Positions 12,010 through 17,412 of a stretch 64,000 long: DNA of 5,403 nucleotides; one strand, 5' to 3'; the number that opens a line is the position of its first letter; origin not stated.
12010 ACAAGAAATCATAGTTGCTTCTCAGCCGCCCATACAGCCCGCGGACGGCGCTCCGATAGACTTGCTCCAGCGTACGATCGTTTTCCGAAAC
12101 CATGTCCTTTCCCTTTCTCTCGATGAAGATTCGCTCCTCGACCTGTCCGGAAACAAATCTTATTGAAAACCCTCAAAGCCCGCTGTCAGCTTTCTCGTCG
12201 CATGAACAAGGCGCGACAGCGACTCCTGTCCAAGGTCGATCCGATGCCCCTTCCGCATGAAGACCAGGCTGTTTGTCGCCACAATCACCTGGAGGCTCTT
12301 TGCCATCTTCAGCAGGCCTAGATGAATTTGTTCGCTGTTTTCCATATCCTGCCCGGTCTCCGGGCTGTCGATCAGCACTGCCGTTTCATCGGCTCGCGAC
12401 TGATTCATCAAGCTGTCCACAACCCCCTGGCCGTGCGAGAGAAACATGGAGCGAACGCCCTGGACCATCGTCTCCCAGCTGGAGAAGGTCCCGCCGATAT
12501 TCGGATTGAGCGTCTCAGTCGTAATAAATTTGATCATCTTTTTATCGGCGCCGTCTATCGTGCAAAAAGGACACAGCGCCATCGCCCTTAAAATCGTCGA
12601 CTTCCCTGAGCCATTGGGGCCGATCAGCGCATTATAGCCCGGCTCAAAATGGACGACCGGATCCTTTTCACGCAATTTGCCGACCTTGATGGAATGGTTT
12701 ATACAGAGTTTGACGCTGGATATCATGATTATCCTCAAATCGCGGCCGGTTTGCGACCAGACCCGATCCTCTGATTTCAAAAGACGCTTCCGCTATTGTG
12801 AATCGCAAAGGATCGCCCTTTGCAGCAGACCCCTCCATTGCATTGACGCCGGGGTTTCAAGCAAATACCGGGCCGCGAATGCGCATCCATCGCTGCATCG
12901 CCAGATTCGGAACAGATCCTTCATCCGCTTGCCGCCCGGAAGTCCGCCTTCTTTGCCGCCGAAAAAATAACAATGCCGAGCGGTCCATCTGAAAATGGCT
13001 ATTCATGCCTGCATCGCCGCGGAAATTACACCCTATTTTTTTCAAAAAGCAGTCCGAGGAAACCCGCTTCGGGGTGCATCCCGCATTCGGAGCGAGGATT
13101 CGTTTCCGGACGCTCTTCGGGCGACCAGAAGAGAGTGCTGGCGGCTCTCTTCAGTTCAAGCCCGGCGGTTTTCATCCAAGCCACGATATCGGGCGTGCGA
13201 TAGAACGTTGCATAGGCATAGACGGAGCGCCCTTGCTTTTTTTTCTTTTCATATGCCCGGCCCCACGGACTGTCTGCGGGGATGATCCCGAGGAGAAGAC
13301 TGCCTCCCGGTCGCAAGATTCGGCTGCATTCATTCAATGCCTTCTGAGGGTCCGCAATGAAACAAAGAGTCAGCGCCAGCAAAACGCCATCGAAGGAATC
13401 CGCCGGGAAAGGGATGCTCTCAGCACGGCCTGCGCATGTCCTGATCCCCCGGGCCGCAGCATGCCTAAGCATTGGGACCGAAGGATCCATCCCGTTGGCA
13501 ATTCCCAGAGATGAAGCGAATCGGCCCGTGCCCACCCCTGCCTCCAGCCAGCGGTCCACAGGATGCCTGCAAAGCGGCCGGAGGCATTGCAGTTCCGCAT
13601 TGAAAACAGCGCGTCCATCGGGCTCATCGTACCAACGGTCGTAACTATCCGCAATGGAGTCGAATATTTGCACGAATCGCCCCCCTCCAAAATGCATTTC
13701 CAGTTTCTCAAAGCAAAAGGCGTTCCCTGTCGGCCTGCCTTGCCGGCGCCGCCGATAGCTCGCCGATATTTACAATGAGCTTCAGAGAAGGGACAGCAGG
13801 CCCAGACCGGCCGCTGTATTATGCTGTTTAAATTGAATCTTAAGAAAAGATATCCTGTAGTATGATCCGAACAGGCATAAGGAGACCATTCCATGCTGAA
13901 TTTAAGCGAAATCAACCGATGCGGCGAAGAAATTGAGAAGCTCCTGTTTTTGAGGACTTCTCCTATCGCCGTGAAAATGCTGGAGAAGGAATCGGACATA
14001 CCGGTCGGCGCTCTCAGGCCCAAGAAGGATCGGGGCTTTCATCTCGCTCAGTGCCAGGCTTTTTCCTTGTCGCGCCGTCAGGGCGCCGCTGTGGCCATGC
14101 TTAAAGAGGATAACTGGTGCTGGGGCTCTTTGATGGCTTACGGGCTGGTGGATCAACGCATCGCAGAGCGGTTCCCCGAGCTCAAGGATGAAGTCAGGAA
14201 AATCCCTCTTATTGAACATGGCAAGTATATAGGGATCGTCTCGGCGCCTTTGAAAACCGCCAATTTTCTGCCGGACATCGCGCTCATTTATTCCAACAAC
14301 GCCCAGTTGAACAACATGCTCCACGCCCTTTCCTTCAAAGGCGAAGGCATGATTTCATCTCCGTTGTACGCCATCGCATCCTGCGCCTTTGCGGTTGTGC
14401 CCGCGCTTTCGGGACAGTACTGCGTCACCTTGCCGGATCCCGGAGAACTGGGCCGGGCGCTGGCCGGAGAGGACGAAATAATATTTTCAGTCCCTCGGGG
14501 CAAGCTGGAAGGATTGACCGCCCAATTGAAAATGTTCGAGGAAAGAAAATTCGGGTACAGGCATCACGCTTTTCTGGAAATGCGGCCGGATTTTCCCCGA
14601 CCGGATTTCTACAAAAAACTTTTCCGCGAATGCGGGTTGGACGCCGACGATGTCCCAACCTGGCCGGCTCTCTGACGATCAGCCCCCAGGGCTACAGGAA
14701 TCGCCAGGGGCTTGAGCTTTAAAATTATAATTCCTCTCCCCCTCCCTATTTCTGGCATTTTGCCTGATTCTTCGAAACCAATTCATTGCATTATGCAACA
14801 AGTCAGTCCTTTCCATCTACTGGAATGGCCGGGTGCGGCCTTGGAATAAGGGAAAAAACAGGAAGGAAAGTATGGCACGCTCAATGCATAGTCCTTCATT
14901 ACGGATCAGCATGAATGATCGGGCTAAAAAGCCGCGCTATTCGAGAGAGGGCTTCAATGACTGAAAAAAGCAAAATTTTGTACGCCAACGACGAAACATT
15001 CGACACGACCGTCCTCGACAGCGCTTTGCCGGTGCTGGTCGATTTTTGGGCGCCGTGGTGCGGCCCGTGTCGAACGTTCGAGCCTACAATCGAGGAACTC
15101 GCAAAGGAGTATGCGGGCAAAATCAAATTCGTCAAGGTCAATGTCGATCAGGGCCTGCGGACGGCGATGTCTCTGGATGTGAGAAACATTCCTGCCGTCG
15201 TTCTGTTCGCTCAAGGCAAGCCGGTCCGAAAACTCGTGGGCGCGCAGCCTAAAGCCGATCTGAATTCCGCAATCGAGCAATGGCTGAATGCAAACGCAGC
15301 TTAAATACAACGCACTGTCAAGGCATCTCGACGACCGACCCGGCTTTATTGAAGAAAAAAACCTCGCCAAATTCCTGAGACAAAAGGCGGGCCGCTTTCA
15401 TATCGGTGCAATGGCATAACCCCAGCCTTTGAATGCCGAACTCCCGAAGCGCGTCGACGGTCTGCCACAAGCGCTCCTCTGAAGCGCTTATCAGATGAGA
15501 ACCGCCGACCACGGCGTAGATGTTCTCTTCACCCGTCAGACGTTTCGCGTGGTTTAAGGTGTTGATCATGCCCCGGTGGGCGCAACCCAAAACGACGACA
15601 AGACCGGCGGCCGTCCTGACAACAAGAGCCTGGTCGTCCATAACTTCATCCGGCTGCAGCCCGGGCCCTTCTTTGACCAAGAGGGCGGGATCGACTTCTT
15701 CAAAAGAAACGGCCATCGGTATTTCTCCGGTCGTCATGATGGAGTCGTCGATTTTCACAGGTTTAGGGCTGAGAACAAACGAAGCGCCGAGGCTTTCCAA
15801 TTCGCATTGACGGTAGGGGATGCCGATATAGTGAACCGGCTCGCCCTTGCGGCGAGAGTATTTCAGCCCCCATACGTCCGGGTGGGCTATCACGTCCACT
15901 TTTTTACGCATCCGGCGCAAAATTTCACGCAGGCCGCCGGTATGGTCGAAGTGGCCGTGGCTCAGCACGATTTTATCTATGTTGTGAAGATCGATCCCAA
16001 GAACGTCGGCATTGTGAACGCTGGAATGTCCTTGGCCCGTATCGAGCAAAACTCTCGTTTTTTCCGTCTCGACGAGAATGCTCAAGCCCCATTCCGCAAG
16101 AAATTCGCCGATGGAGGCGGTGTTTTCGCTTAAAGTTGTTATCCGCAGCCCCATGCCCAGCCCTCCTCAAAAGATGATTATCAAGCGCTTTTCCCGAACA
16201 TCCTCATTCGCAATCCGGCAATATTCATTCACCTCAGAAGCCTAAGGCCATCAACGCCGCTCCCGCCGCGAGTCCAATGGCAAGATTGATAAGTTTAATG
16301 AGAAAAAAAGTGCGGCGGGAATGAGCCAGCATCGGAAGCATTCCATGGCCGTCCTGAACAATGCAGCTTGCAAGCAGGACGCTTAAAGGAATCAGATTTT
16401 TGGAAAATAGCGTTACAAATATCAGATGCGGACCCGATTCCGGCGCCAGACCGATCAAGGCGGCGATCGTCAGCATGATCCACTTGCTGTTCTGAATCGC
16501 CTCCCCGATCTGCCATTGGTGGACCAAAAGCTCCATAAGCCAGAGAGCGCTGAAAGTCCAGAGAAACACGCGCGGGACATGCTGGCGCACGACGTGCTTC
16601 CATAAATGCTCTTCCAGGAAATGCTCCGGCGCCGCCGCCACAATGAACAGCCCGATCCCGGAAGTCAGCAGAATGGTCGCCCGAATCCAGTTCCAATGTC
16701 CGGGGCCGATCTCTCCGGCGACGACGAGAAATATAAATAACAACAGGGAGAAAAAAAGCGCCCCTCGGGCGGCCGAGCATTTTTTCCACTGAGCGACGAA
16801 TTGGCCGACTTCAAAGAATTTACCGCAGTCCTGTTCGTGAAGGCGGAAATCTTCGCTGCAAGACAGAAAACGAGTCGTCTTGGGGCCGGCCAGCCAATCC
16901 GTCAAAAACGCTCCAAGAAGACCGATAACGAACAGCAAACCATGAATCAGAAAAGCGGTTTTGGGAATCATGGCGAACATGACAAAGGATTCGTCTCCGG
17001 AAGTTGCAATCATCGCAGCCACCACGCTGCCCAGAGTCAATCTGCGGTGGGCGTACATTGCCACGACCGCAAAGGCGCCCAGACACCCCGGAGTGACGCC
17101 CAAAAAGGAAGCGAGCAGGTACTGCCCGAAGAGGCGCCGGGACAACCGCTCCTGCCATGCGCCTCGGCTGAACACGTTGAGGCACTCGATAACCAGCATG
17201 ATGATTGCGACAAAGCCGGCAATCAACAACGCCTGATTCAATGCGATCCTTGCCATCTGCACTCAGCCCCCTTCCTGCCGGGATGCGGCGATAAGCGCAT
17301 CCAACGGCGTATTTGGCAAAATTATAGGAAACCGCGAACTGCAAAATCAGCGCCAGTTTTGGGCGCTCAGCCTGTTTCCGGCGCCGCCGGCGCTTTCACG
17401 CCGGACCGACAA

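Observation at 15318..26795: Orphan metallocluster-handling island (DUF364, NifX-like, MinD-ferredoxin x2, two permeases, COG1237 MBL, Mrp, zinc ribbon, radical SAM) with no nitrogenase, apparently driven by divergent sigma-54 promoters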

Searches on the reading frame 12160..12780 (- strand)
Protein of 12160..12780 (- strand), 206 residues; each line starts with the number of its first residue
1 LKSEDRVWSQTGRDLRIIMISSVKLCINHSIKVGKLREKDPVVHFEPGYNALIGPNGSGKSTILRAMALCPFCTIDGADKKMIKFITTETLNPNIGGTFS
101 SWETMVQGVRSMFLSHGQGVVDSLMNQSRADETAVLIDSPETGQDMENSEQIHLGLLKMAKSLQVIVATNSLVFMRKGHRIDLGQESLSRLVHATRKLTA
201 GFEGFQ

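Call 4: search_protein_families(library=pfam, proteins=[window:12160-12780:-], max_evalue=0.01)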
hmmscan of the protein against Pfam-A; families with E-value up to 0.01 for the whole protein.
window:12160-12780:- (206 aa): 6 families
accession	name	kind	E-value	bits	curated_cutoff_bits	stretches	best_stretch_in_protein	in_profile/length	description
PF13476.12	AAA_23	-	2.1e-08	35.5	27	1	40-86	12-56/201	AAA domain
PF02463.25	SMC_N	-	2.5e-07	30.8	40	1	38-68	15-45/220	RecF/RecN/SMC N terminal domain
PF13304.12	AAA_21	-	3.7e-07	30.9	27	1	50-70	2-22/304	AAA domain, putative AbiEii toxin, Type IV TA system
PF13175.12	AAA_15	-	2.7e-06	27.7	32.1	1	41-68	17-44/374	AAA ATPase domain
PF13555.12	AAA_29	-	9.3e-05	22.5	27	1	43-68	17-43/61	P-loop containing region of AAA domain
PF00005.33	ABC_tran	-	0.00034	21.7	25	1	51-68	15-32/137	ABC transporter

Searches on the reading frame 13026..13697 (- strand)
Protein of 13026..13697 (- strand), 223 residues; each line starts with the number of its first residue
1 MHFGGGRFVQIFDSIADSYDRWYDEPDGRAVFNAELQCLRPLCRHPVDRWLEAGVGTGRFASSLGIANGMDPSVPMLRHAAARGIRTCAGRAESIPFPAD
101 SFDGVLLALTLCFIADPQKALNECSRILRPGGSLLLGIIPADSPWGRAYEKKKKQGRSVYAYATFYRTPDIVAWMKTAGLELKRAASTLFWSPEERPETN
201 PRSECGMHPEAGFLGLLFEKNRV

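Call 4: search_protein_families(library=pfam, proteins=[window:13026-13697:-], max_evalue=0.01)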
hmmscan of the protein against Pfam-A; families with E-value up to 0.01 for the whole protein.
window:13026-13697:- (223 aa): 7 families
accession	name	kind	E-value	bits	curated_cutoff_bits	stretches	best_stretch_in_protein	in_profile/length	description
PF08241.18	Methyltransf_11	-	1e-18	68.2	21.2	1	51-135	1-94/95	Methyltransferase domain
PF13649.12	Methyltransf_25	-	1.7e-12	48.3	27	1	51-132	2-97/97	Methyltransferase domain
PF13489.12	Methyltransf_23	-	8.4e-10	39.1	27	1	46-182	22-161/164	Methyltransferase domain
PF08242.18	Methyltransf_12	-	1.9e-08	35.4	30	1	51-134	1-98/98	Methyltransferase domain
PF01209.24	Ubie_methyltran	-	3.1e-07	30.4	20.1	1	78-135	93-150/233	ubiE/COQ5 methyltransferase family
PF13847.12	Methyltransf_31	-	1.2e-06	28.7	27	1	69-136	33-109/145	Methyltransferase domain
PF03141.22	Methyltransf_29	-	0.0056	15.8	23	1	79-151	157-229/506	Putative S-adenosyl-L-methionine-dependent methyltransferase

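Call 98: search_protein_families(library=pfam, proteins=[window:13026-13697:-], max_evalue=0.01)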
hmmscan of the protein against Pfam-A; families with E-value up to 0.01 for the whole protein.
window:13026-13697:- (223 aa): 7 families
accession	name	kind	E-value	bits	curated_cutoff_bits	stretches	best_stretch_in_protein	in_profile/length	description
PF08241.18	Methyltransf_11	-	1e-18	68.2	21.2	1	51-135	1-94/95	Methyltransferase domain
PF13649.12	Methyltransf_25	-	1.7e-12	48.3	27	1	51-132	2-97/97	Methyltransferase domain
PF13489.12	Methyltransf_23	-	8.4e-10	39.1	27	1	46-182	22-161/164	Methyltransferase domain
PF08242.18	Methyltransf_12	-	1.9e-08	35.4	30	1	51-134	1-98/98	Methyltransferase domain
PF01209.24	Ubie_methyltran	-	3.1e-07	30.4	20.1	1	78-135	93-150/233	ubiE/COQ5 methyltransferase family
PF13847.12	Methyltransf_31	-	1.2e-06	28.7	27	1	69-136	33-109/145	Methyltransferase domain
PF03141.22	Methyltransf_29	-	0.0056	15.8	23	1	79-151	157-229/506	Putative S-adenosyl-L-methionine-dependent methyltransferase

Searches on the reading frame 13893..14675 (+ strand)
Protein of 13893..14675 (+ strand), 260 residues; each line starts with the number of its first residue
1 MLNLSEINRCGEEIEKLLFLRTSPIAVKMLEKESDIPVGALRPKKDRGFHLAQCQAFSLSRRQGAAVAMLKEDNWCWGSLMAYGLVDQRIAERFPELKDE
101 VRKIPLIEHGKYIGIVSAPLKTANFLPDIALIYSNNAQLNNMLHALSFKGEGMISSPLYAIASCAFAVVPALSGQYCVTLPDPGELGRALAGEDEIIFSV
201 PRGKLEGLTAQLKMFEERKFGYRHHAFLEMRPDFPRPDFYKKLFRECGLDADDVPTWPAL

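Call 4: search_protein_families(library=pfam, proteins=[window:13893-14675:+], max_evalue=0.01)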
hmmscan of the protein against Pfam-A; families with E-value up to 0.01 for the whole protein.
window:13893-14675:+ (260 aa): 1 family
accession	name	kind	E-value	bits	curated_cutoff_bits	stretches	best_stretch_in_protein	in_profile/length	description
PF02596.20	DUF169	-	1.3e-30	107.2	27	1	14-208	2-206/209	Uncharacterised ArCR, COG2043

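Call 36: search_protein_families(library=ncbifam, proteins=[window:13893-14675:+], max_evalue=0.001)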
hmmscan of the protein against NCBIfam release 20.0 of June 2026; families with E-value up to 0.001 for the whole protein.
window:13893-14675:+ (260 aa): 0 families

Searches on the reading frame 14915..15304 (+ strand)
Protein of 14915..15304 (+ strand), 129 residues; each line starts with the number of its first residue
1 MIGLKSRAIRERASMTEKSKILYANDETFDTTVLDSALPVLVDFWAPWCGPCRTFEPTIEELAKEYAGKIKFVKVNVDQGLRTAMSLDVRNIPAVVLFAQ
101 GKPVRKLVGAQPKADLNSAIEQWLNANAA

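Call 4: search_protein_families(library=pfam, proteins=[window:14915-15304:+], max_evalue=0.01)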
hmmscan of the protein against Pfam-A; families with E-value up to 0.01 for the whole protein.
window:14915-15304:+ (129 aa): 12 families
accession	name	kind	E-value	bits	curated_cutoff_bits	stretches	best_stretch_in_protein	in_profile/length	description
PF00085.26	Thioredoxin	-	1.1e-30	106.2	23.5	1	22-121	3-102/103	Thioredoxin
PF13905.12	Thioredoxin_8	-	1.8e-08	35.1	27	1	39-80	3-46/94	Thioredoxin-like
PF13098.12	Thioredoxin_2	-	1.8e-08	35.1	27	1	38-118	6-102/104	Thioredoxin-like domain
PF13899.12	Thioredoxin_7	-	7.5e-06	26.4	27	1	36-98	16-81/83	Thioredoxin-like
PF04756.19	OST3_OST6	-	1.2e-05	25.3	27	1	48-103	45-108/294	OST3 / OST6 family, transporter family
PF08534.16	Redoxin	-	0.0004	20.6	26.6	1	39-80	30-73/148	Redoxin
PF00578.27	AhpC-TSA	-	0.00051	20.4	26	1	38-96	26-86/124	AhpC/TSA family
PF13728.12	TraF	-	0.00062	20.1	23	1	44-109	136-210/224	F plasmid transfer operon protein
PF13462.12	Thioredoxin_4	-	0.0011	19.6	23.2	1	37-77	13-55/165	Thioredoxin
PF13848.12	Thioredoxin_6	-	0.0021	18.4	27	1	55-125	113-183/184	Thioredoxin-like domain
PF06110.17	TXD17-like_Trx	-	0.0052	16.9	23.1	0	48-78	37-67/119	Thioredoxin domain-containing protein 17-like, thioredoxin domain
PF13743.12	Thioredoxin_5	-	0.0087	16.2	27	0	44-75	3-34/186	Thioredoxin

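Call 36: search_protein_families(library=ncbifam, proteins=[window:14915-15304:+], max_evalue=0.001)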
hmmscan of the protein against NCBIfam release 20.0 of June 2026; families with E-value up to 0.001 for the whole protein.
window:14915-15304:+ (129 aa): 14 families
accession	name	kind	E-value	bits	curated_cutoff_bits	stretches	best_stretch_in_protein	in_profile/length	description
TIGR01068.1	thioredoxin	equivalog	9.3e-34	115.6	96.8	1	25-122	2-99/101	thioredoxin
NF008229.0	PRK10996.1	equivalog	8.6e-30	103.3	125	1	20-124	36-139/141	thioredoxin TrxC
NF006898.0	PRK09381.1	equivalog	1.5e-25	89.6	138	1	19-120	3-104/109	thioredoxin TrxA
NF047697.1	ThioredTrxAClost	equivalog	6e-22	77.8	140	1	24-117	4-98/105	thioredoxin TrxA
TIGR01126.1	pdi_dom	equivalog_domain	2.2e-17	63.2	107.2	1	25-120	2-101/105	protein disulfide-isomerase domain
TIGR01130.1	ER_PDI_fam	subfamily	1.2e-14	54.8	344.25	1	18-117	344-442/476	protein disulfide-isomerase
TIGR00411.1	redox_disulf_1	equivalog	1.5e-08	34.5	92.75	1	44-122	6-80/82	MJ0307 family thioredoxin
TIGR00385.1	dsbE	subfamily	4.5e-08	32.9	123.15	1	9-79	35-102/173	DsbE family thiol:disulfide interchange protein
NF047696.1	ThlDiSintTplARhiz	equivalog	5e-07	29.7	230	1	40-80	100-141/219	thiol:disulfide interchange protein TlpA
NF045694.1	seleno_TsoB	exception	2.1e-06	26.1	805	1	36-105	473-551/572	rhodanese/DsbD fusion-like selenoprotein TsoB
NF002854.0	PRK03147.1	subfamily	3.6e-06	27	170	1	40-79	65-105/176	thiol-disulfide oxidoreductase ResA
NF041202.1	StoA_CxxC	exception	9.1e-05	22.4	210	1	40-77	55-92/163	endospore biogenesis thiol-disulfide oxidoreductase StoA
TIGR00424.1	APS_reduc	equivalog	0.0001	21.1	553.2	1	40-102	375-440/464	5'-adenylylsulfate reductase, thioredoxin-independent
NF011941.0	PRK15412.1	equivalog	0.00019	21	359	1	26-85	57-113/185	thiol:disulfide interchange protein DsbE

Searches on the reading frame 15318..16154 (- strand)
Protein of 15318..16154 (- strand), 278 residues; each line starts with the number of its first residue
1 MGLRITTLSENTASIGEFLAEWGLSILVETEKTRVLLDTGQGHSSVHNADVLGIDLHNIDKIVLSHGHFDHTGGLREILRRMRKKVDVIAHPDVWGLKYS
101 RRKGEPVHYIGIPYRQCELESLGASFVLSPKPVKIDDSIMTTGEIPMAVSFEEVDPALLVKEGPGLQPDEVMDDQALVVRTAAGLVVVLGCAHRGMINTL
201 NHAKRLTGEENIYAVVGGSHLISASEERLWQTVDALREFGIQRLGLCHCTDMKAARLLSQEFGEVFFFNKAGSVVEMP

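Call 3: search_protein_families(library=pfam, proteins=[window:15318-16154:-], max_evalue=0.01)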
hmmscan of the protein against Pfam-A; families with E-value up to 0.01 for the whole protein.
window:15318-16154:- (278 aa): 4 families
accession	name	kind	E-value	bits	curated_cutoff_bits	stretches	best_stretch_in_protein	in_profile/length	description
PF00753.33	Lactamase_B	-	1.8e-13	51.3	22.7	1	24-109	7-94/196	Metallo-beta-lactamase superfamily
PF12706.13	Lactamase_B_2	-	1.5e-09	38.2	27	1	33-95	1-67/200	Beta-lactamase superfamily domain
PF23023.1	Anti-Pycsar_Apyc1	-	0.00086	19.3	50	1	25-86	22-81/250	Anti-Pycsar protein Apyc1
PF16661.11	Lactamase_B_6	-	0.0021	17.9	27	1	27-84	1-61/193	Metallo-beta-lactamase superfamily domain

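Call 8: search_protein_families(library=ncbifam, proteins=[window:15318-16154:-], max_evalue=0.001)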
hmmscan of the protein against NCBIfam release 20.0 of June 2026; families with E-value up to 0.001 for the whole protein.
window:15318-16154:- (278 aa): 27 families (the best 25 are shown)
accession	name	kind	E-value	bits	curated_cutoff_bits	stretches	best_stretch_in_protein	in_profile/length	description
NF033105.1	bla_subclass_B3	equivalog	4.7e-08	32.6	240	1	25-83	25-86/257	subclass B3 metallo-beta-lactamase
NF002553.0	PRK02113.1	equivalog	1.1e-07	31.5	386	1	25-89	37-98/252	MBL fold metallo-hydrolase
NF045584.1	cas14_MBL_CASP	equivalog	1.1e-06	27.3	800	1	23-80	14-72/612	type VII CRISPR-associated protein Cas14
TIGR02651.1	RNase_Z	equivalog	1.2e-06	27.8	292.95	1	25-83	20-76/302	ribonuclease Z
NF041257.1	GntH_guanitoxin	equivalog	1.4e-06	27.4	333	1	21-79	29-88/374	guanitoxin biosynthesis MBL fold metallo-hydrolase GntH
TIGR03675.1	arCOG00543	equivalog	1.7e-06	26.6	580.2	1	25-75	190-245/631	beta-CASP ribonuclease aCPSF1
NF000801.0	PRK00055.1-3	equivalog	3.5e-06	26.3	252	1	25-83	22-78/307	ribonuclease Z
NF033106.1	blaL1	exception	3.9e-06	26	560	1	25-90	61-129/290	L1 family subclass B3 metallo-beta-lactamase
NF002558.0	PRK02126.1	subfamily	1e-05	24.7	315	1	19-87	14-76/345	ribonuclease Z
NF000469.2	CAR_gen_B3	exception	2.7e-05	23.3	500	1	22-78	73-132/311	CAR family subclass B3 metallo-beta-lactamase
NF008580.0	PRK11539.1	equivalog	2.7e-05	22.7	969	1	23-82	513-577/758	ComEC family protein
NF000458.2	blaPEDO-2_fam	exception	3.8e-05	23.2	550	1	25-87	54-119/285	PEDO-2 family subclass B3 metallo-beta-lactamase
NF001911.0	PRK00685.1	equivalog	5.9e-05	22.7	144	1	27-94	12-74/228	metal-dependent hydrolase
NF012140.0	blaBJP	exception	9e-05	21.4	600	1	27-81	59-116/294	BJP family subclass B3 metallo-beta-lactamase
TIGR00361.1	ComEC_Rec2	equivalog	0.00013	20.2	190.05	1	23-86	451-519/663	DNA internalization-related competence protein ComEC/Rec2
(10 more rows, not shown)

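Call 23: search_solved_structures(query=window:15318-16154:-, max_evalue=0.001)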
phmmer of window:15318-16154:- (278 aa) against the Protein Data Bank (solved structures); distinct sequences matched with E-value up to 0.001: 14.
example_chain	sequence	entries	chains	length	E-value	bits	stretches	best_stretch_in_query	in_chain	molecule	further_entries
2p4z_A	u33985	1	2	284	3.3e-39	138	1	4-258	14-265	Metal-dependent hydrolases of the beta-lactamase superfamily II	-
3h3e_A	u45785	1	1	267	6.4e-28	101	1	4-263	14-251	uncharacterized protein Tm1679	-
7dck_A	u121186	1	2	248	1.4e-24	90.1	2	172-273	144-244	Lactamase_B domain-containing protein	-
5iqk_A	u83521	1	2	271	5.5e-06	29.1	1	23-85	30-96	beta-lactamase Rm3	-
8hxe_A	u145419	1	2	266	0.00018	24.1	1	24-93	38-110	Metallo-beta-lactamase L1 type 3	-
8hxi_A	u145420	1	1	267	0.00018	24.1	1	24-93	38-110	Metallo-beta-lactamase L1 type 3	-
8hxi_B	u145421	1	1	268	0.00018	24.1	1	24-93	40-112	Metallo-beta-lactamase L1 type 3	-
1sml_A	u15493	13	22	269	0.00018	24.1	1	24-93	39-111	PROTEIN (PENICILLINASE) | Metallo-beta-lactamase L1 | Metallo-beta-lactamase L1 type 3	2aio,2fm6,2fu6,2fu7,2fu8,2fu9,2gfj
5evb_A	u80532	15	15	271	0.00019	24.1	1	24-93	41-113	Metallo-beta-lactamase L1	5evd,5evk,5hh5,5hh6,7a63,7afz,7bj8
6e0s_A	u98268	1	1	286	0.00039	23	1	23-82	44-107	MEM-A1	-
6u0y_A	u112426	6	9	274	0.0007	22.2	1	24-88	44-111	Putative metallo-beta-lactamase l1 (Beta-lactamase type ii) (Ec 3.5.2.6) (Penicillinase)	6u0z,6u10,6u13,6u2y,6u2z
6ua1_A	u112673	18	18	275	0.0007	22.2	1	24-88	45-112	Putative metallo-beta-lactamase l1 (Beta-lactamase type ii) (Ec 3.5.2.6) (Penicillinase)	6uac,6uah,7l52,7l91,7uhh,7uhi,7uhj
6uaf_A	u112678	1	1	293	0.00078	22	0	24-88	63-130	Putative metallo-beta-lactamase l1 (Beta-lactamase type ii) (Ec 3.5.2.6) (Penicillinase)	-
2qjs_A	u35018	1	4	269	0.00091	21.8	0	24-93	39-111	Metallo-beta-lactamase L1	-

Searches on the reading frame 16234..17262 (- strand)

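Call 3: search_protein_families(library=pfam, proteins=[window:16234-17262:-], max_evalue=0.01)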
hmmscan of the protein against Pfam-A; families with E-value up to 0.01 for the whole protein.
window:16234-17262:- (342 aa): 1 family
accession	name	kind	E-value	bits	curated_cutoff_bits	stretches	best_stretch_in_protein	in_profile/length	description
PF11449.14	ArsP_2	-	1.4e-31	110.4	32.5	2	14-126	17-131/359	Putative, 10TM heavy-metal exporter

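Call 8: search_protein_families(library=ncbifam, proteins=[window:16234-17262:-], max_evalue=0.001)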
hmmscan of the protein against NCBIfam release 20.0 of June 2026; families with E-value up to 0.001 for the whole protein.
window:16234-17262:- (342 aa): 1 family
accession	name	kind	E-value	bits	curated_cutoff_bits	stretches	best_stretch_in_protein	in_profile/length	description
NF037962.1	arsenic_eff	subfamily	3.5e-35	121.7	100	1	12-334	4-287/287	arsenic efflux protein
